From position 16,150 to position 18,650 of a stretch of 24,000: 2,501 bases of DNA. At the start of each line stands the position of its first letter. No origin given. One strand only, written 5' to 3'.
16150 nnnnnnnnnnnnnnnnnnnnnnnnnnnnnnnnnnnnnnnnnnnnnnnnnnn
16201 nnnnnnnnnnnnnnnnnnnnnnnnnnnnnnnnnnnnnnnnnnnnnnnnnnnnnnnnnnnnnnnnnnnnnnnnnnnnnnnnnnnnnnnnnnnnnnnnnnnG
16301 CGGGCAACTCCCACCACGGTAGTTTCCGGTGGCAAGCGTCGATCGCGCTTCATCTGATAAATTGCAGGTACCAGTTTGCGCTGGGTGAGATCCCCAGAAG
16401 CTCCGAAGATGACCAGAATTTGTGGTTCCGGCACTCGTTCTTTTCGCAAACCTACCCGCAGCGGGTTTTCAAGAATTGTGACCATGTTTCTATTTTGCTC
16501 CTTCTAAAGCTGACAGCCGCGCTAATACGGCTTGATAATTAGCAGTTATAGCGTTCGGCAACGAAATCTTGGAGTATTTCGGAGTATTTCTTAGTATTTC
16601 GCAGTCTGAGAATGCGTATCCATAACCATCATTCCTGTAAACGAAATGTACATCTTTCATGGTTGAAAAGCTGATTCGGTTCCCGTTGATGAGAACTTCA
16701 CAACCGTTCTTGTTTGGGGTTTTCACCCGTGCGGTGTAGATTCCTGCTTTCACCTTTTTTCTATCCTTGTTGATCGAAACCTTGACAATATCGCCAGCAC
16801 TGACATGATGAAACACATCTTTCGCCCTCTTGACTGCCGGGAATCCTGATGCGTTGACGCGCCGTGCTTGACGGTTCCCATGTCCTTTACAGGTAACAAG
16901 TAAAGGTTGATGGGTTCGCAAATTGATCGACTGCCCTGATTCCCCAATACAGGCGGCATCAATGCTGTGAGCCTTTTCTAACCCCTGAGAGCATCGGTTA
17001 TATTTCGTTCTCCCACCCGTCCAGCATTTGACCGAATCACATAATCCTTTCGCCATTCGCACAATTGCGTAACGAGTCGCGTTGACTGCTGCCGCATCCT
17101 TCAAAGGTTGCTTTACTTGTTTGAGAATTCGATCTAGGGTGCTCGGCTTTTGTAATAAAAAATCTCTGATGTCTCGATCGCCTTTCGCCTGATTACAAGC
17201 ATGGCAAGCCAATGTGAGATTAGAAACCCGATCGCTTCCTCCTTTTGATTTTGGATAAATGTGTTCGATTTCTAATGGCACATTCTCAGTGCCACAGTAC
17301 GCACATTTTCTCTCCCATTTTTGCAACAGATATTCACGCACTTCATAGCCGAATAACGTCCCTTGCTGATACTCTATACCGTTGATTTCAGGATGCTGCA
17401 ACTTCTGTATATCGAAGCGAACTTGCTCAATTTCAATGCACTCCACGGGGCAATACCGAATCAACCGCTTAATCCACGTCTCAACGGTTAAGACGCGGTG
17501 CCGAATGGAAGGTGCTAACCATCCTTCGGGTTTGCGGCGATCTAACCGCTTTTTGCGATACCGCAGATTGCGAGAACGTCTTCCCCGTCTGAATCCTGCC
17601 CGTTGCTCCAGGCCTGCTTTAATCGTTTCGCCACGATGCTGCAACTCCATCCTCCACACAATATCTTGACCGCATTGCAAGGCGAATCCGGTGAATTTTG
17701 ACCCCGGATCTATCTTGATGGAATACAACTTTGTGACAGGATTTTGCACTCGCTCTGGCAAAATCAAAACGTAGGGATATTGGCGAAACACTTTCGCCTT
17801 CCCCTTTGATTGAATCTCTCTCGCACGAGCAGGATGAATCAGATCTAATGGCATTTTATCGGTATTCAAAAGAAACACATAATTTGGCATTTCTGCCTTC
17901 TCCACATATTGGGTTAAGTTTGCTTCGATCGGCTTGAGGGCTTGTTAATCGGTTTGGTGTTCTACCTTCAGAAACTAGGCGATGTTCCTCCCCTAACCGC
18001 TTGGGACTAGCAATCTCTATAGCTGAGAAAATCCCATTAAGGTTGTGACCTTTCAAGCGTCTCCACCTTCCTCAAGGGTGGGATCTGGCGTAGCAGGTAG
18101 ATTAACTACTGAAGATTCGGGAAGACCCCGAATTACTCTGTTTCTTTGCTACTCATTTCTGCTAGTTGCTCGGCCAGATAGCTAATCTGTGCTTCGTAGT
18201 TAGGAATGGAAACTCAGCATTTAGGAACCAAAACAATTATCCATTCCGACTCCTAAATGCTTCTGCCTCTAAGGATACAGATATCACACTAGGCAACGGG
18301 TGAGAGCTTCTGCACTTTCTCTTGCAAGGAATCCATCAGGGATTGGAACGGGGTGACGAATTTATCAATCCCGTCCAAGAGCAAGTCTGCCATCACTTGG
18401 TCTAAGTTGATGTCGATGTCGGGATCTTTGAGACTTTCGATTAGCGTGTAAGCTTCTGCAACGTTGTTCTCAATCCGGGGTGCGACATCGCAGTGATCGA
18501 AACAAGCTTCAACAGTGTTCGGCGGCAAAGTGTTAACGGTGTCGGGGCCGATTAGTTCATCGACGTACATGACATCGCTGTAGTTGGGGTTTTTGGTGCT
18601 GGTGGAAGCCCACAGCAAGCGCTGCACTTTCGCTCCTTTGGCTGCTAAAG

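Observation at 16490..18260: IscB/omega-RNA (OMEGA) element lodged inside the conserved fbp-tal-zwf-opcA operon, co-oriented with it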

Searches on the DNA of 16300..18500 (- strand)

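Call 7: search_rna_families(source=window, start=16300, end=18500, threshold=evalue, max_evalue=10, show_alignments=3)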
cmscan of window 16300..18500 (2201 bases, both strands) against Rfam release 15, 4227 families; matches with E-value up to 10: 2.
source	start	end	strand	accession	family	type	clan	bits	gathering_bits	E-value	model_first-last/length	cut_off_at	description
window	17266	17293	-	RF01107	SBRMV1_UPD-PKf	Cis-reg;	-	20.7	39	0.88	1-27/27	no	Pseudoknot of upstream pseudoknot domain (UPD) of the 3'UTR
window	17875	18000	-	RF02204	WT1-AS_2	Gene; lncRNA;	-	14.6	45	7.7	1-137/137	no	WT1 antisense RNA conserved region 2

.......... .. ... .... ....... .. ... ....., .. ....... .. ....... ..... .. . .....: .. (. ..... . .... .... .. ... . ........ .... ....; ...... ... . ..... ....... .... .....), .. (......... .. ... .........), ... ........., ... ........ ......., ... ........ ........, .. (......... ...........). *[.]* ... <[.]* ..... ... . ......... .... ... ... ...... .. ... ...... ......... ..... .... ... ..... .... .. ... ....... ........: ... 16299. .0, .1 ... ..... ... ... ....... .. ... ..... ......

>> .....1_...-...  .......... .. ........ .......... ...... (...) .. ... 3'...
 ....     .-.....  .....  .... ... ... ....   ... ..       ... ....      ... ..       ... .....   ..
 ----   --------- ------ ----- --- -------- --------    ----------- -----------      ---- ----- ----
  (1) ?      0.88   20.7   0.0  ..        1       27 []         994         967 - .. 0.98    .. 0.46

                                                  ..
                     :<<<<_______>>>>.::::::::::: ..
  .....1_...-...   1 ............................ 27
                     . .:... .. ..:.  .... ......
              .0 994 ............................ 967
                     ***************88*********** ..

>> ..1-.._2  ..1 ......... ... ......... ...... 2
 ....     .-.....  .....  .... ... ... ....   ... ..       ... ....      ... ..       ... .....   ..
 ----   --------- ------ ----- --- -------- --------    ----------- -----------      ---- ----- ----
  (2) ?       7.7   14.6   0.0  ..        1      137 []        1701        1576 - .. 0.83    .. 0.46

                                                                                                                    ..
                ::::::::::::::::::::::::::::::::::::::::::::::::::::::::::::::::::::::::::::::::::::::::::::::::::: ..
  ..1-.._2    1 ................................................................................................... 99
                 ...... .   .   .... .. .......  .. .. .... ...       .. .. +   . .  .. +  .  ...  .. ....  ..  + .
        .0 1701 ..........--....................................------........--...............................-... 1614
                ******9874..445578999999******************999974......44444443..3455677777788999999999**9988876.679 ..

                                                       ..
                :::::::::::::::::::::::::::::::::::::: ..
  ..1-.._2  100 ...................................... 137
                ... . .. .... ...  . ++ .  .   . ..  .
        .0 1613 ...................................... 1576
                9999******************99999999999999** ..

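Call 29: search_rna_families(sources=[L003, L004, L005, L006, L007, L008, L023, L024, L025, L026, L028, L029, L030, L031, L033, L035, L038, L039, L040, L044], threshold=gathering, show_alignments=2)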
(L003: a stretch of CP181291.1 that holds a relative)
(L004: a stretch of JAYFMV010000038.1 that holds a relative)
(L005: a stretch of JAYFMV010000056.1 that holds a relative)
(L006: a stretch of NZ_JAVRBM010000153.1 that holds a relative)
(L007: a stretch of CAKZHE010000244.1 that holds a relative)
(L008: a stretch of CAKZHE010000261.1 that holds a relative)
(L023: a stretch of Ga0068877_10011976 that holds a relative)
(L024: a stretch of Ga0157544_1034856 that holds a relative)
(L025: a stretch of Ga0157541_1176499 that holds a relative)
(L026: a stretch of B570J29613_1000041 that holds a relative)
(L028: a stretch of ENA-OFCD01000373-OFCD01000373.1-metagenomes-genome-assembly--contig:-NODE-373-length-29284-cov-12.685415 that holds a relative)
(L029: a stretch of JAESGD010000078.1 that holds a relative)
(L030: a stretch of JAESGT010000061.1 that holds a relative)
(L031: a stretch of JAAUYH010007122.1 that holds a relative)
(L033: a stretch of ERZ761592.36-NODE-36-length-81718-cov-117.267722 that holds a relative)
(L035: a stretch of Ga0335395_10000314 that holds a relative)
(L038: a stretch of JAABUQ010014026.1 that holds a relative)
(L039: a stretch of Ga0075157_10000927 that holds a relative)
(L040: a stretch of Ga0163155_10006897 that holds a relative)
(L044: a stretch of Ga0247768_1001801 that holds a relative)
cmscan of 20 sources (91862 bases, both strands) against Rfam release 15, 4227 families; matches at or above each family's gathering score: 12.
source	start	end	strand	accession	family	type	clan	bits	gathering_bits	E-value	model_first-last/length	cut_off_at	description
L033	1256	1490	+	RF02033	HEARO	Gene;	-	159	83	1.5e-33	1-211/211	no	HNH endonuclease-associated RNA and ORF (HEARO) RNA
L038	1232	1473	+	RF02033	HEARO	Gene;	-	145.3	83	3.2e-30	1-211/211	no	HNH endonuclease-associated RNA and ORF (HEARO) RNA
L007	2752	2972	+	RF02033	HEARO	Gene;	-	145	83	3.8e-30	1-211/211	no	HNH endonuclease-associated RNA and ORF (HEARO) RNA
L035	1269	1489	+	RF02033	HEARO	Gene;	-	144.1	83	6.1e-30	1-211/211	no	HNH endonuclease-associated RNA and ORF (HEARO) RNA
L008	1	164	+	RF02033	HEARO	Gene;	-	128.1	83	4.9e-26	47-211/211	5'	HNH endonuclease-associated RNA and ORF (HEARO) RNA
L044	1294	1491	+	RF02033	HEARO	Gene;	-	125.5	83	2.1e-25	1-211/211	no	HNH endonuclease-associated RNA and ORF (HEARO) RNA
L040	1244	1487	+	RF02033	HEARO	Gene;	-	118.4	83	1.1e-23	1-211/211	no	HNH endonuclease-associated RNA and ORF (HEARO) RNA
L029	1248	1470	+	RF02033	HEARO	Gene;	-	88.6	83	2e-16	1-211/211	no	HNH endonuclease-associated RNA and ORF (HEARO) RNA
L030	1290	1478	+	RF02033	HEARO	Gene;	-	85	83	1.5e-15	1-211/211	no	HNH endonuclease-associated RNA and ORF (HEARO) RNA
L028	1261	1471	+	RF02033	HEARO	Gene;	-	83.9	83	2.7e-15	1-211/211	no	HNH endonuclease-associated RNA and ORF (HEARO) RNA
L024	857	1075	+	RF02033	HEARO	Gene;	-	83.5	83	3.4e-15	1-211/211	no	HNH endonuclease-associated RNA and ORF (HEARO) RNA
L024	115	211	+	RF00169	Bacteria_small_SRP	Gene;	CL00003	59.3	40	2.4e-10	1-97/97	no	Bacterial small signal recognition particle RNA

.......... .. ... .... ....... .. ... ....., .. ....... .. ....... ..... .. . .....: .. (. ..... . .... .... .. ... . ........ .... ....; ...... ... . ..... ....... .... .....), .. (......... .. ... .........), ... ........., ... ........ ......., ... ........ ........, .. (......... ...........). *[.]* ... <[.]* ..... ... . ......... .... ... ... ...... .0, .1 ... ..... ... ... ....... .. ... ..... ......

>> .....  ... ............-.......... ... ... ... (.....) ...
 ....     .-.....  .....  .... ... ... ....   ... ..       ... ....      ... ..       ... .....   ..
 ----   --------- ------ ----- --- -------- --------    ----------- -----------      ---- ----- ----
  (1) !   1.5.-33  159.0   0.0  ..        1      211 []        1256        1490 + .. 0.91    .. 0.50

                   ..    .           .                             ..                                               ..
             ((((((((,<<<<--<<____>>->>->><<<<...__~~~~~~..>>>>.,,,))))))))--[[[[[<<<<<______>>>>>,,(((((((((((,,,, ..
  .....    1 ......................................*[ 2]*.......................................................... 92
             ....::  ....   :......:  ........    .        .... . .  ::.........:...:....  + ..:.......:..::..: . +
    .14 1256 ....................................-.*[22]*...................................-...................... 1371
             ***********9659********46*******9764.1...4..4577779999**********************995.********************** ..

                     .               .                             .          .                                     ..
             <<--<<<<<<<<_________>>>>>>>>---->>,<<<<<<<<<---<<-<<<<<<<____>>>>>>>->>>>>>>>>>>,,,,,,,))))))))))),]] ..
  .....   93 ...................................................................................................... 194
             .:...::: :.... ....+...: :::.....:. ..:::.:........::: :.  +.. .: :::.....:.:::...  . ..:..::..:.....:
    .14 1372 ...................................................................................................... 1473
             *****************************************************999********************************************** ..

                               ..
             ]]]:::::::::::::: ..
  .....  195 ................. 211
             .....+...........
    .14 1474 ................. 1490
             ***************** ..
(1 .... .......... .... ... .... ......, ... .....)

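Call 33: search_rna_families(source=window, start=17880, end=18190, threshold=evalue, max_evalue=10, show_alignments=2)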
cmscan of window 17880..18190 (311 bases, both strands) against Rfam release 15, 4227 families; matches with E-value up to 10: 4.
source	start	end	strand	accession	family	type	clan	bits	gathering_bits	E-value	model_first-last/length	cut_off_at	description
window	18021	18082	+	RF01787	drz-agam-1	Gene; ribozyme;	-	13.8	37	3.7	1-82/82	no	drz-agam-1 ribozyme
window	18117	18130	-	RF01111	SBWMV2_UPD-PKk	Cis-reg;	-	13.4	35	7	1-14/21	no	Pseudoknot of upstream pseudoknot domain (UPD) of the 3'UTR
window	17958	18037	-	RF01085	TLS-PK4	Cis-reg;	-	12.7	80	2.8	1-118/118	no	Pseudoknot of tRNA-like structure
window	17882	18000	-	RF02204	WT1-AS_2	Gene; lncRNA;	-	12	45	3.8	1-137/137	no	WT1 antisense RNA conserved region 2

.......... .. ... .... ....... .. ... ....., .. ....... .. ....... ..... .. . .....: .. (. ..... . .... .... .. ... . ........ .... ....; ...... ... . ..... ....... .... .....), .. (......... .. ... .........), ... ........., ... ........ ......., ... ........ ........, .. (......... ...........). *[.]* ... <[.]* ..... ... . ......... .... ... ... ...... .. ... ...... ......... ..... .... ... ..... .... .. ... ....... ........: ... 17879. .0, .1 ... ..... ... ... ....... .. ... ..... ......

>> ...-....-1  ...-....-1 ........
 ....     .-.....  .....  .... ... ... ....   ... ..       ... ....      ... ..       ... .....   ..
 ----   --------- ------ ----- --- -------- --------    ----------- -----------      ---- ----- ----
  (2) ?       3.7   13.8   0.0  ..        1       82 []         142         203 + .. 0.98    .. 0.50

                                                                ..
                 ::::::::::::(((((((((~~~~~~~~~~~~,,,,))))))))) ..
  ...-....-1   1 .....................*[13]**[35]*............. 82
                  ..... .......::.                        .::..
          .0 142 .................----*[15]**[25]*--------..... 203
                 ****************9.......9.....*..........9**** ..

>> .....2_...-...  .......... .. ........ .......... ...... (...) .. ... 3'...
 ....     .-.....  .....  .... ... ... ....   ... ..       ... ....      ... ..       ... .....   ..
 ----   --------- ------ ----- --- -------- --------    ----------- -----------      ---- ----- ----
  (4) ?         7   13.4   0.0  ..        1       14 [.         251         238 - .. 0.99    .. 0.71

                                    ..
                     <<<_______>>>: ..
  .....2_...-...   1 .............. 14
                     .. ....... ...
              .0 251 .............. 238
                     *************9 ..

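Call 73: build_rna_model(alignment_id=A12)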
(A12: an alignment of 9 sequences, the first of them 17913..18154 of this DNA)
Model R1 built from alignment A12 (9 sequences, 257 columns); structure: RNAalifold consensus.
model positions 219; base pairs 28; branch points 2; effective number of sequences 2.32; information 0.591 bits per position. Calibrated on 0.2 Mb of random sequence (short: E-values are rough).
structure used (alignment columns):
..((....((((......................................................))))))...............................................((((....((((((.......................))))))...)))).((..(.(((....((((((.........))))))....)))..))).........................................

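Call 74: search_with_rna_model(model_id=R1, sources=[window, L003, L006, L007, L008, L024, L025, L026, L028, L029, L030, L031, L032, L033, L034, L035, L036, L037, L038, L039, L040, L041, L042, L043, L044, L045, L046, L047, L048, L049, L050, L051, L052, L053, L054, L055, L056, L057, L058, L059, L060, L061, L062, L063, L064, L065, L066, L067, L068, L069, L070, L071, L072, L073, L074, L075, L076, L077, L078, L079, L080, L081, L082, L083, L084, L085, L086, L087, L088, L089, L090, L091, L092, L093, L094, L095, L096, L097, L098, L099, L100, L101, L102], max_evalue=0.01)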
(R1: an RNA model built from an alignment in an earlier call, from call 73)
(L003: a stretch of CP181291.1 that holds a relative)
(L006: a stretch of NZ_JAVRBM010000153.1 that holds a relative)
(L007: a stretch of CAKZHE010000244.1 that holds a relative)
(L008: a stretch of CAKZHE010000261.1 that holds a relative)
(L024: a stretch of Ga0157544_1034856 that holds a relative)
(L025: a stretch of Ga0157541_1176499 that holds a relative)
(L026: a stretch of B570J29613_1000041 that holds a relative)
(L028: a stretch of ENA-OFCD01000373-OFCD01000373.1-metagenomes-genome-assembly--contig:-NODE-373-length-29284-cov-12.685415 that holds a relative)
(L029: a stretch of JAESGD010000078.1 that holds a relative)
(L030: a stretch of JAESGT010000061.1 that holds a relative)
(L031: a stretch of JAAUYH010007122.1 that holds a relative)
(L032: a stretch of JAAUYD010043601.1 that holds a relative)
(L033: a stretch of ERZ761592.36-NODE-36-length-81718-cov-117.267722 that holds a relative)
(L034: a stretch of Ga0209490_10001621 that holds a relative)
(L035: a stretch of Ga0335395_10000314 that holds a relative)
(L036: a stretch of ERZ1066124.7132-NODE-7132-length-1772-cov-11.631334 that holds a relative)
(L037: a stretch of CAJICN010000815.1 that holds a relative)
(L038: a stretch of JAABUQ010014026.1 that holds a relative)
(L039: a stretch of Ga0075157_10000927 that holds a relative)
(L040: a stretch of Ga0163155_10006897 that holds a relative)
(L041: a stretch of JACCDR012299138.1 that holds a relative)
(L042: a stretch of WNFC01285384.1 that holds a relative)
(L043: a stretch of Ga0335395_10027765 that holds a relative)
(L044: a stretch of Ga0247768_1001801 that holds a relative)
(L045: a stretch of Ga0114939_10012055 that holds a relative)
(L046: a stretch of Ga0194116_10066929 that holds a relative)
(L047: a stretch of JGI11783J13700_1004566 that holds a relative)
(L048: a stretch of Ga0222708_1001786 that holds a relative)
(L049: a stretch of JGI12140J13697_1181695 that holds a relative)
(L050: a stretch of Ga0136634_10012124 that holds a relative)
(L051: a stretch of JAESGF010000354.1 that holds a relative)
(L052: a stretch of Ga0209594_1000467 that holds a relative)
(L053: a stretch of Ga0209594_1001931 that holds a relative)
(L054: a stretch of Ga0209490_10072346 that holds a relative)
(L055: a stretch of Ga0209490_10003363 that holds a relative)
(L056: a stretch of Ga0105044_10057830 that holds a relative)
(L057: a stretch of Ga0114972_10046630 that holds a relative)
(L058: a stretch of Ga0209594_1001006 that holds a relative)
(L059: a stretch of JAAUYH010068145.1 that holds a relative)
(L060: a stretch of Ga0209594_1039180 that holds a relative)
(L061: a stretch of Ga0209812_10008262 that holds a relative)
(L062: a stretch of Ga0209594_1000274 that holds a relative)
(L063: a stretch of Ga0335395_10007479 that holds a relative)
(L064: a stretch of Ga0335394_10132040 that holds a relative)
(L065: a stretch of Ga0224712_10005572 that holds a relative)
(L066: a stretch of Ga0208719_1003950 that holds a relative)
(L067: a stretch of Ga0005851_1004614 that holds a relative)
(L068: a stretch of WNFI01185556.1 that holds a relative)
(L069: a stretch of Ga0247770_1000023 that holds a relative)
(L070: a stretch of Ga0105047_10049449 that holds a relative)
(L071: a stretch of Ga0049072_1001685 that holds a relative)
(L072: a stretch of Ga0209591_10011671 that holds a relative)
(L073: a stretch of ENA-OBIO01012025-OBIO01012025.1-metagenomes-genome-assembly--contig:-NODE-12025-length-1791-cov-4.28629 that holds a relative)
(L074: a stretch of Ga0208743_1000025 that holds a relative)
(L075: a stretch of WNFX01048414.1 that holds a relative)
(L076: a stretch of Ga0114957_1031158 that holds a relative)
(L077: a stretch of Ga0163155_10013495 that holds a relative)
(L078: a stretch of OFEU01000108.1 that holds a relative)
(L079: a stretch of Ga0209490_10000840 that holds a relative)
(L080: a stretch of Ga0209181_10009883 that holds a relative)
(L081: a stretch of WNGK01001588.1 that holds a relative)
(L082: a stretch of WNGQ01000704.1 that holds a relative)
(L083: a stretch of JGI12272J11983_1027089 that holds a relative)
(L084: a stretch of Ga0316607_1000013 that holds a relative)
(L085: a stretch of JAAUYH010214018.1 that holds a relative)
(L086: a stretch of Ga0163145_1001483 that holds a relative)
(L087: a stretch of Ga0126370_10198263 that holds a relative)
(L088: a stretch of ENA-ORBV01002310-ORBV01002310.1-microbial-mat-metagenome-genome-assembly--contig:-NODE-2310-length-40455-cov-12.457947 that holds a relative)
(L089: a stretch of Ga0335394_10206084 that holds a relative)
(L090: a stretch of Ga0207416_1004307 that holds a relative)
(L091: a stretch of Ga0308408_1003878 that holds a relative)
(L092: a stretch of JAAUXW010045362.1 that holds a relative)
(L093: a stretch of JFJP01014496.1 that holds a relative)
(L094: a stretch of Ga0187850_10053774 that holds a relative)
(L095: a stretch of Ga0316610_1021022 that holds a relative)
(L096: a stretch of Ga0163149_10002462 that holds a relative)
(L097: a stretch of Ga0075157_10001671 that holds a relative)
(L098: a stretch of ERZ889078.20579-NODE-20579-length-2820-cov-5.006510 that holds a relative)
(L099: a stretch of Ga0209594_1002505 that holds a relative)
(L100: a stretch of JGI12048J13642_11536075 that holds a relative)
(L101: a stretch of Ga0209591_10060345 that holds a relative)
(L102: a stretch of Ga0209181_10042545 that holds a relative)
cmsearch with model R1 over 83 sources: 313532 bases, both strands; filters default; matches with E-value up to 0.01: 54.
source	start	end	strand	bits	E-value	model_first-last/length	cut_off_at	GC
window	17913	18154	-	190.3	2.7e-47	1-219/219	no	0.47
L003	2737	2978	+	190.3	2.7e-47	1-219/219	no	0.47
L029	1274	1470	+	59.2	2.2e-13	1-219/219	no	0.37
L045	1259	1474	+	52.5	1.2e-11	1-219/219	no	0.44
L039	1254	1471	+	50.1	4.9e-11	1-219/219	no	0.44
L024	887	1075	+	48.7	1.1e-10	1-219/219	no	0.38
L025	788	976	+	48.7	1.1e-10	1-219/219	no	0.38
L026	102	298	+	47.2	2.8e-10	1-219/219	no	0.41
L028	1284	1471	+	46.8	3.6e-10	1-219/219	no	0.45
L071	1196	1422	+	44.1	1.8e-09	1-219/219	no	0.43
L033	1325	1490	+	37.2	1.1e-07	1-219/219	no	0.46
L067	1280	1484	+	36.2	2e-07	1-219/219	no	0.43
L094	69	319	+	35.5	2.9e-07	1-219/219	no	0.48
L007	2784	2972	+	33.8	8.2e-07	1-219/219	no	0.44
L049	1254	1481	+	33.3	1.1e-06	1-219/219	no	0.44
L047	1254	1481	+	33.3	1.1e-06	1-219/219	no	0.44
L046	413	576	+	32.9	1.4e-06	1-219/219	no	0.46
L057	1281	1483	+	32.2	2.2e-06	1-219/219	no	0.44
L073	77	274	+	32.1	2.3e-06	1-219/219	no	0.41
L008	1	164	+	31.4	3.4e-06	57-219/219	5'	0.4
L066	1281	1483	+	30.9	4.7e-06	1-219/219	no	0.44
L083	321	507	+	30.4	6.2e-06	1-219/219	no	0.45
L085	1289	1472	+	28.9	1.5e-05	1-219/219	no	0.36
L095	103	312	+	28.8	1.6e-05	1-219/219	no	0.44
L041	327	504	+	28.7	1.7e-05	1-219/219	no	0.46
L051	1363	1478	+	28.1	2.4e-05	1-219/219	no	0.44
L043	1342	1473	+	27.6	3.2e-05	1-219/219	no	0.44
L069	1275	1483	+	27.5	3.4e-05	1-219/219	no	0.41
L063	791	987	+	27.5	3.5e-05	1-219/219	no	0.43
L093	1245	1481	+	27.4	3.7e-05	1-219/219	no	0.42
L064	305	432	+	27.3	4e-05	1-219/219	no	0.45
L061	1323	1491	+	26.9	5.1e-05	1-219/219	no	0.5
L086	181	399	+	26.6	6e-05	1-219/219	no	0.44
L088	1244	1462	+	26.6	6e-05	1-219/219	no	0.44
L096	1244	1462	+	26.6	6e-05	1-219/219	no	0.44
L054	748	955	+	26.2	7.5e-05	1-219/219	no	0.45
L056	177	367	+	26.1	7.9e-05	1-219/219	no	0.46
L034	697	903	+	26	8.5e-05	1-219/219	no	0.43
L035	1283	1489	+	26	8.5e-05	1-219/219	no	0.43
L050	879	1059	+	25.7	0.0001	1-219/219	no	0.44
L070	1313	1492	+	25.7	0.0001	1-219/219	no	0.42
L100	124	295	+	25.6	0.00011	1-219/219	no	0.44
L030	1392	1478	+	25.5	0.00012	1-219/219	no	0.38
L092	437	602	+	25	0.00016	1-219/219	no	0.45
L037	1309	1480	+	24.6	0.0002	1-219/219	no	0.42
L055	1298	1483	+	24.4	0.00022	1-219/219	no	0.49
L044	1311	1491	+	23.4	0.00041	1-219/219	no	0.46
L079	1300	1483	+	21.9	0.00098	1-219/219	no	0.41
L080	1300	1483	+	21.9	0.00098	1-219/219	no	0.41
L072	1304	1483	+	20.4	0.0024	1-219/219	no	0.47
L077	1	136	+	19.9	0.0032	61-219/219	5'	0.46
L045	2686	2811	-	19.6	0.0038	1-219/219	no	0.33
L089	429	458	+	18.2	0.0087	1-219/219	no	0.43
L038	1444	1473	+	18.1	0.0094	1-219/219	no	0.4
